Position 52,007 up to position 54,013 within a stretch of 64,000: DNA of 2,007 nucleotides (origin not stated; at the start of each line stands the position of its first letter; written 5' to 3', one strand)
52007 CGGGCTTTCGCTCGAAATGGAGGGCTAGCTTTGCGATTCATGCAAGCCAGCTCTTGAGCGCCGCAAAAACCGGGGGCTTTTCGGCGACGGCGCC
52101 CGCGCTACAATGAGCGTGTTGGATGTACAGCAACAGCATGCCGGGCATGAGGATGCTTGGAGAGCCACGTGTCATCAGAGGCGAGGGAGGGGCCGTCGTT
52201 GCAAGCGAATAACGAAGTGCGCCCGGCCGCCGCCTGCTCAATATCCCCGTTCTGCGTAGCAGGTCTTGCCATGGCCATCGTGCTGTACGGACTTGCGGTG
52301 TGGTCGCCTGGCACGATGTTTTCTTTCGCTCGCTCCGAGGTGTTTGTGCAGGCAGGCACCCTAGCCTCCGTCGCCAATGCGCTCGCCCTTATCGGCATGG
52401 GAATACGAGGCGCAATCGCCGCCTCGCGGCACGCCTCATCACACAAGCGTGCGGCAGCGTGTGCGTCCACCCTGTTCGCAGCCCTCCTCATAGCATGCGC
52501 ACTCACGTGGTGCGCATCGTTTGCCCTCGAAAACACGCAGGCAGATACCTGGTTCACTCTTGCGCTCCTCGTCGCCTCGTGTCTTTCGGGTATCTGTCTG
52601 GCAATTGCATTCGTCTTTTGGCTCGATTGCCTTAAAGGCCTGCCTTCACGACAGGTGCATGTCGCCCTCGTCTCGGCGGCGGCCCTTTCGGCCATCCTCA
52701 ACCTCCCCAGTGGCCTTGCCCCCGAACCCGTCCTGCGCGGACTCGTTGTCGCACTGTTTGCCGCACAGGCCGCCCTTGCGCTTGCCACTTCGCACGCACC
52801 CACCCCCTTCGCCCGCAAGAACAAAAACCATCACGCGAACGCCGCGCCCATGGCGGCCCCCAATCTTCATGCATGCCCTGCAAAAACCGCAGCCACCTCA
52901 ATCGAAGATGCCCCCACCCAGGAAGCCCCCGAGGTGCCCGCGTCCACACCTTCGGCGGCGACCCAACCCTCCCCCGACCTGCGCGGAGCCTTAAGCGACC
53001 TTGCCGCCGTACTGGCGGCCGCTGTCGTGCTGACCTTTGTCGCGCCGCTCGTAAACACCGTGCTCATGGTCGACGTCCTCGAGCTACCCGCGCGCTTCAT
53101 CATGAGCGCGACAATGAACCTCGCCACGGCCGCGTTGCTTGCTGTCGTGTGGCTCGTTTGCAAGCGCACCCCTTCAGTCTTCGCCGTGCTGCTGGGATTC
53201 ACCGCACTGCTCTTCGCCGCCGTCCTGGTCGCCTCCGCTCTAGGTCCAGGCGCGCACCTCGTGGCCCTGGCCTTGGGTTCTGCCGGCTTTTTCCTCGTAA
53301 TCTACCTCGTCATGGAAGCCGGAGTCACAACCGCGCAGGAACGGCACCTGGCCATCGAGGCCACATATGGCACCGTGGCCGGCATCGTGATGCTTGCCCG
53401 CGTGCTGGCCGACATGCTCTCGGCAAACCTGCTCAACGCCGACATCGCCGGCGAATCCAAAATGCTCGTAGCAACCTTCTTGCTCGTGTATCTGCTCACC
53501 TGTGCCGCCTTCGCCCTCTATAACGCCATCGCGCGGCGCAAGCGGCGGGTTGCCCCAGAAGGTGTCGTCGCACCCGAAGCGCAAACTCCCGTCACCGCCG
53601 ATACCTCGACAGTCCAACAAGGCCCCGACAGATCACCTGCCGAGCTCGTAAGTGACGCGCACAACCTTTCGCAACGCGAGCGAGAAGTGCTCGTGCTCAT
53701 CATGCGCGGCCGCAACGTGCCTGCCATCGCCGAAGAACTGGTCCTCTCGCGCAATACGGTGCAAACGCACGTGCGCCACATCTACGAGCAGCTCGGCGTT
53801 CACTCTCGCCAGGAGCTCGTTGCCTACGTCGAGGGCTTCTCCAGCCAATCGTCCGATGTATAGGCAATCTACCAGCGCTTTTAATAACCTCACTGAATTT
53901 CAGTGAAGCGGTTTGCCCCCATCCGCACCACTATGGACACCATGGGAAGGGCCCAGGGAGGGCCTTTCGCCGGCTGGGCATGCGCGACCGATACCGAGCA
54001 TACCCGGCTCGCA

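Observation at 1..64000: Archipelago of membrane-LuxR sensor / Tat-exported flavoenzyme modules: 8 regulators and 10 reductases in one window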

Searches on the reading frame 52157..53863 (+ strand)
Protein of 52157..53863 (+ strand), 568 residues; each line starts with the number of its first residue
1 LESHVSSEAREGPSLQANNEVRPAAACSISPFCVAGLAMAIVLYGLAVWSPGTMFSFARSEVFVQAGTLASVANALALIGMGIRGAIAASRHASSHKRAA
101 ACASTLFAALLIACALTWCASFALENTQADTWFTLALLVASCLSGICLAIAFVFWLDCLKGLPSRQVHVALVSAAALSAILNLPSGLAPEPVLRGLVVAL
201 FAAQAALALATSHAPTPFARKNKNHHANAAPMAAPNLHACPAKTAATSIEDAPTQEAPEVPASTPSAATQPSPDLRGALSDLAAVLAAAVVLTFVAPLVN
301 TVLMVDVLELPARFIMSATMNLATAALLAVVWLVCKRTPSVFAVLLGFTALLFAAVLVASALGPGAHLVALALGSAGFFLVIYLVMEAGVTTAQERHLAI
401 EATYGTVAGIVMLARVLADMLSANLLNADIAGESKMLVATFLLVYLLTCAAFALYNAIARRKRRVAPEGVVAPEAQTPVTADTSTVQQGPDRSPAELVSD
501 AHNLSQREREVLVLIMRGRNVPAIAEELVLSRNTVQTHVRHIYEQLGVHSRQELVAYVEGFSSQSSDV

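Call 3: search_protein_families(library=pfam, proteins=[window:52157-53863:+], max_evalue=0.01)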
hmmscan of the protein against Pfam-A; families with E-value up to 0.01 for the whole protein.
window:52157-53863:+ (568 aa): 3 families
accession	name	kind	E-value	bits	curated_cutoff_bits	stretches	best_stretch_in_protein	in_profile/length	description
PF00196.25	GerE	-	1.6e-16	60.1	23.5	1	503-557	2-56/57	Bacterial regulatory proteins, luxR family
PF13556.12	HTH_30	-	0.00074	19.7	27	1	515-549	9-43/59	PucR C-terminal helix-turn-helix domain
PF08281.18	Sigma70_r4_2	-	0.00096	19.2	25.7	1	504-545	11-53/54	Sigma-70, region 4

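Call 50: find_homologous_proteins(query=window:52157-53863:+, max_evalue=0.00001)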
Query window:52157-53863:+ (568 aa): 84 proteins with E <= 0.00001 among 8000 candidates.
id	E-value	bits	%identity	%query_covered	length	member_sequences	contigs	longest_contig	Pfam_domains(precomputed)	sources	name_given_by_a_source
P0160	0.0e+0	1099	93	99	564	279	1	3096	PF00196.26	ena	-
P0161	0.0e+0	1063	93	97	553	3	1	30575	PF00196.26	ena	-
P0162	0.0e+0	1062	92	97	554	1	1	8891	PF00196.26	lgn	-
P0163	0.0e+0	1050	92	97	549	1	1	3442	PF00196.26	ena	-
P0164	0.0e+0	1012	88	97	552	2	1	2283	PF00196.26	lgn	-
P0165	1.1e-296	1003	88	98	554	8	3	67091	PF00196.26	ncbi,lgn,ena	-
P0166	5.1e-294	994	88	97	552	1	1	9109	PF00196.26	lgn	-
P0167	1.3e-293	993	87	98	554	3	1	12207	PF00196.26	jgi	-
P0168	3.4e-292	988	87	98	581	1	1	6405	PF00196.26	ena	-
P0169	6.8e-292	987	86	97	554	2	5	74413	PF00196.26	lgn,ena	-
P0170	1.3e-291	986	86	98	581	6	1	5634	PF00196.26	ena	-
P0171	2.3e-291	985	86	97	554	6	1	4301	PF00196.26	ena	-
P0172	1.4e-290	983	86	97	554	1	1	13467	PF00196.26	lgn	-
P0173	1.4e-290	983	86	98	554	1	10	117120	PF00196.26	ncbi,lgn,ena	-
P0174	4.2e-290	981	86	97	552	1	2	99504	PF00196.26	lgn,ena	-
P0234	8.6e-93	330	49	73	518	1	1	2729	PF00196.26,PF07690.22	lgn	-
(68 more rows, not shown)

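Call 53: search_protein_families(library=pfam, alignment_id=A2, max_evalue=0.1)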
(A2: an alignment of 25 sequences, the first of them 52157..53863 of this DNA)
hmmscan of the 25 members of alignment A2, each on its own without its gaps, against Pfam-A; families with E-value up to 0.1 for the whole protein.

A. member 1, window:52157-53863:+ (568 aa): 7 families
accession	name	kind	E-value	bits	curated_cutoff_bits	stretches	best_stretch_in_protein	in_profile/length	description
PF00196.25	GerE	-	1.6e-16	60.1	23.5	1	503-557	2-56/57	Bacterial regulatory proteins, luxR family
PF13556.12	HTH_30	-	0.00074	19.7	27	1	515-549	9-43/59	PucR C-terminal helix-turn-helix domain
PF08281.18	Sigma70_r4_2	-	0.00096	19.2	25.7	1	504-545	11-53/54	Sigma-70, region 4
PF13384.12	HTH_23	-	0.011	16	24.6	1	509-547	8-45/50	Homeodomain-like domain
PF13936.12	HTH_38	-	0.011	15.9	27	1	502-540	3-42/44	Helix-turn-helix domain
PF04545.22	Sigma70_r4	-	0.059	13.3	24.1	0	503-541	4-43/50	Sigma-70, region 4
PF14493.12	HTH_40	-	0.093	13.5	27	0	510-545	4-39/89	Helix-turn-helix domain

B. families by the number of members that match (of 25 scanned): 14 families
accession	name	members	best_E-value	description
PF00196.25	GerE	25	9.9e-18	Bacterial regulatory proteins, luxR family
PF13556.12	HTH_30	25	0.0001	PucR C-terminal helix-turn-helix domain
PF08281.18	Sigma70_r4_2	25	0.0001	Sigma-70, region 4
PF13384.12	HTH_23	23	2.2e-05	Homeodomain-like domain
PF13936.12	HTH_38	22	0.0038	Helix-turn-helix domain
PF14493.12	HTH_40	21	0.0045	Helix-turn-helix domain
PF04545.22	Sigma70_r4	13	0.044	Sigma-70, region 4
PF13518.12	HTH_28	7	0.0063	Helix-turn-helix domain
PF13551.12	HTH_29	3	0.027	Winged helix-turn helix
PF04277.18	OAD_gamma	2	0.0051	Oxaloacetate decarboxylase, gamma chain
PF07690.21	MFS_1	1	1.2e-05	Major Facilitator Superfamily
PF08279.18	HTH_11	1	0.016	HTH domain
PF04967.18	HTH_10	1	0.039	HTH DNA binding domain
PF13542.12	HTH_Tnp_ISL3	1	0.048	Helix-turn-helix domain of transposase family ISL3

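Call 59: predict_structure(alignment_id=A2)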
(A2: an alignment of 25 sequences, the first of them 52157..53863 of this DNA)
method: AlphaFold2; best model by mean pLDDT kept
length: 568 residues; sequences in the alignment: 25
mean_pLDDT: 76.5   pTM: 0.67
mean pLDDT of the five models: 76.5, 74.7, 73.3, 72.7, 72.6
residues with pLDDT >= 90: 224; 70-90: 193; 50-70: 36; < 50: 115
segments of 3 or more residues with pLDDT < 50: 1-27, 96-98, 215-268, 466-491, 565-568
pLDDT, mean of each block of 10 residues (from residue 1): 35 33 44 95 93 77 90 97 88 53 83 96 81 93 97 94 91 96 88 94 95 52 34 30 30 31 42 84 93 85 65 86 95 89 92 86 78 89 96 92 95 92 81 79 89 80 50 31 27 78 89 90 88 93 92 87 54
secondary structure, 60 per line:
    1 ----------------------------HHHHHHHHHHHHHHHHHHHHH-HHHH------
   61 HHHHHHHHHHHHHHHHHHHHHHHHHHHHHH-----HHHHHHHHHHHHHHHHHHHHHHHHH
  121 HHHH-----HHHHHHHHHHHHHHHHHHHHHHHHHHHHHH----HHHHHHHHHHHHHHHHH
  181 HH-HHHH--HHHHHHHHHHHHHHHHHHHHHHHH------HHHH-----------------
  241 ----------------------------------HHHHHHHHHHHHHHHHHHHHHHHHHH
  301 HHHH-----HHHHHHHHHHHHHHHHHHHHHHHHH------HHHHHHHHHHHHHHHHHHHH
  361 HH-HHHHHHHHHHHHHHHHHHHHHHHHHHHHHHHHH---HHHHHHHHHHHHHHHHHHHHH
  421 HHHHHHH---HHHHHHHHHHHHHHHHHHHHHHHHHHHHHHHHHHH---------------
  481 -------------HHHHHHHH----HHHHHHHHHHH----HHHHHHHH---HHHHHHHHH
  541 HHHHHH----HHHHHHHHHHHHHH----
elements in order: H29-49 H51-54 H61-90 H96-124 H130-159 H164-182 H184-187 H190-213 H220-223 H275-304 H310-334 H341-362 H364-396 H400-427 H431-465 H494-501 H506-516 H521-528 H532-546 H551-564

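Call 61: fold_search(model_id=the predicted structure, library=pdb)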
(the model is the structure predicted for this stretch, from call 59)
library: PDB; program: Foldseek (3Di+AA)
matches with E <= 10: 549; with E <= 0.001: 78
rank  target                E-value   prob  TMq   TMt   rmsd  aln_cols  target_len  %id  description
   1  7l16                  1.1e-04  1.00  0.43  0.52   8.7       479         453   14  Crystal structure of sugar-bound melibiose permease MelB (released 2021-08-04)
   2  8uby                  1.1e-04  1.00  0.42  0.54   8.5       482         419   12  Choline-bound FLVCR1 (released 2024-03-27)
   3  4zw9                  1.1e-04  1.00  0.43  0.50   8.4       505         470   10  Crystal structure of human GLUT3 bound to D-glucose in the outward-occluded conformation at 1.5 angstrom (released 2015-07-22)
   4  8tgj_A                1.3e-04  1.00  0.43  0.60   8.4       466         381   13  VMAT1 dimer in unbound form and with reserpine (released 2024-03-20)
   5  8ubz                  1.3e-04  1.00  0.43  0.56   8.5       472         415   11  Choline-bound FLVCR1 (released 2024-03-27)
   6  6g9x_B                1.7e-04  1.00  0.43  0.62   7.1       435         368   15  Crystal structure of a MFS transporter at 2.54 Angstroem resolution (released 2019-07-03)
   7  5aym                  1.7e-04  1.00  0.46  0.61   6.3       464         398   12  Crystal structure of a bacterial homologue of iron transporter ferroportin in outward-facing state with soaked iron (released 2015-11-04)
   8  9ucm_A                1.7e-04  1.00  0.45  0.52   8.4       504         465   11  Cryo-EM structure of the human G6P transporter SLC37A2 in the apo state with a symmetric ER luminal-open conformation. (released 2025-11-05)
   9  6hcl_B                1.8e-04  1.00  0.42  0.60   7.2       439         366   15  Crystal structure of a MFS transporter with Ligand at 2.69 Angstroem resolution (released 2019-07-03)
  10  4zwb_A                1.8e-04  1.00  0.40  0.47   9.2       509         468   10  Crystal structure of maltose-bound human GLUT3 in the outward-occluded conformation at 2.4 angstrom (released 2015-07-22)
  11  6zgr_B                1.9e-04  1.00  0.43  0.62   6.8       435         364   15  Crystal structure of a MFS transporter with bound 1-hydroxynaphthalene-2-carboxylic acid at 2.67 Angstroem resolution (released 2021-10-20)
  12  9dwy                  1.9e-04  1.00  0.42  0.60   7.1       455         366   13  Cryo-EM structure of human MCT8 in complex with thyroid hormone T3 (released 2025-07-16)
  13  4ybq_A                2.2e-04  1.00  0.41  0.50   8.1       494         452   11  Rat GLUT5 with Fv in the outward-open form (released 2015-10-07)
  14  5ayn                  2.3e-04  1.00  0.45  0.59   7.5       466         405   12  Crystal structure of a bacterial homologue of iron transporter ferroportin in outward-facing state (released 2015-11-04)
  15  8et6_A                2.3e-04  1.00  0.40  0.42   9.9       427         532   12  Cryo-EM structure of the organic cation transporter 1 in the apo state (released 2023-05-31)
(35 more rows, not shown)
